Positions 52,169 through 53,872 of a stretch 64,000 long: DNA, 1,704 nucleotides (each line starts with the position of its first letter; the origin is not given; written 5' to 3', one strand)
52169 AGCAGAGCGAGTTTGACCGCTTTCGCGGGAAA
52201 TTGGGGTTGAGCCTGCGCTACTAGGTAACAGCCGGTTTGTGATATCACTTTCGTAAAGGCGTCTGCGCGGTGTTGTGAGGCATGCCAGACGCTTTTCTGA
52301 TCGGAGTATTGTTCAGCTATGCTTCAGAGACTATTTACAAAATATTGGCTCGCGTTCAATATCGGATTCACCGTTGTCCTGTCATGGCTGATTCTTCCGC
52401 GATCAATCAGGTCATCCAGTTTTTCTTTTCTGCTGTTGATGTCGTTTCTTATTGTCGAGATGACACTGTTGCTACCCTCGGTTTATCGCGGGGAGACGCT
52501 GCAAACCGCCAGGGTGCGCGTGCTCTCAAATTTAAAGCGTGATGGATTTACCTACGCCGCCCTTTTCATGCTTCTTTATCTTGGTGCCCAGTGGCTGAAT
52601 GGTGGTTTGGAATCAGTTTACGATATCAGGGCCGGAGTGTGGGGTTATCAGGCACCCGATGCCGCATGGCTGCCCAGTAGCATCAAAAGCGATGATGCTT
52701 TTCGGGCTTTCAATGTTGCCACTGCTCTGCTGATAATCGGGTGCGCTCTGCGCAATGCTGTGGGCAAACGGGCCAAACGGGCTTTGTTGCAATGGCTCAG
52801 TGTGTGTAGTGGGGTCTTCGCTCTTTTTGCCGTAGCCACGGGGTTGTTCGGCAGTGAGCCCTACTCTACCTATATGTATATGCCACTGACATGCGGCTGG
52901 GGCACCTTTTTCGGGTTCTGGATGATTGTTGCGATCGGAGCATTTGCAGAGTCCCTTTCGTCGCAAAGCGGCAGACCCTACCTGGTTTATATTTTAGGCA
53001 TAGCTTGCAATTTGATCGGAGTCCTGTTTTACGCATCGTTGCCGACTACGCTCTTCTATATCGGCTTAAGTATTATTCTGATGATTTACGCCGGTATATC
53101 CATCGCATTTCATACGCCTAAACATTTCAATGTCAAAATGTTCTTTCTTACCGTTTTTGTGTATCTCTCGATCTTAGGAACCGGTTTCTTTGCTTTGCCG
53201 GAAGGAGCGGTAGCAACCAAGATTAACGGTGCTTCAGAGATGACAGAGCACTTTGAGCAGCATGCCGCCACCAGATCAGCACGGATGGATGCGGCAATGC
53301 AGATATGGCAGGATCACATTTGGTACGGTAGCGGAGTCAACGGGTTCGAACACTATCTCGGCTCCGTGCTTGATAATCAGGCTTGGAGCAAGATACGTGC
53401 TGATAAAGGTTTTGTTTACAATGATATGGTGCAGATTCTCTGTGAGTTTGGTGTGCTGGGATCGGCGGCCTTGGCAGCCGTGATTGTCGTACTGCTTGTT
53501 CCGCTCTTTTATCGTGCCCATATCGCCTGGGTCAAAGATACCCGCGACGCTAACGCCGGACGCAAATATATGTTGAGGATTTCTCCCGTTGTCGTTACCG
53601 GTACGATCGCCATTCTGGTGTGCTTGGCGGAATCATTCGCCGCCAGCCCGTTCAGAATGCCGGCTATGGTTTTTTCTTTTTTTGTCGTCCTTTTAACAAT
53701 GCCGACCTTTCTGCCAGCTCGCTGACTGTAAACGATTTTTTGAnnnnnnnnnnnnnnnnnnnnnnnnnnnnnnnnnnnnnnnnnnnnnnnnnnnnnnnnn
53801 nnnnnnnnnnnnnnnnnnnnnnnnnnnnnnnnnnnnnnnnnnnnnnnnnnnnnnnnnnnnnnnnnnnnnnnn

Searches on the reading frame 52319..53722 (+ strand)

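Call 3: search_protein_families(library=pfam, proteins=[window:52319-53722:+], max_evalue=0.1)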
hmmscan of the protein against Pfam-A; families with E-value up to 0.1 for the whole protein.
window:52319-53722:+ (468 aa): 1 family
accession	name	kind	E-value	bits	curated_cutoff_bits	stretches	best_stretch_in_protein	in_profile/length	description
PF04932.20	Wzy_C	-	2.5e-05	24.5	31.7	1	254-385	22-148/149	O-Antigen ligase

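Call 4: search_protein_families(library=ncbifam, proteins=[window:52319-53722:+], max_evalue=0.1)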
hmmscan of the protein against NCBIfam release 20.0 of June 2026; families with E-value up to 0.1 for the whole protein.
window:52319-53722:+ (468 aa): 0 families
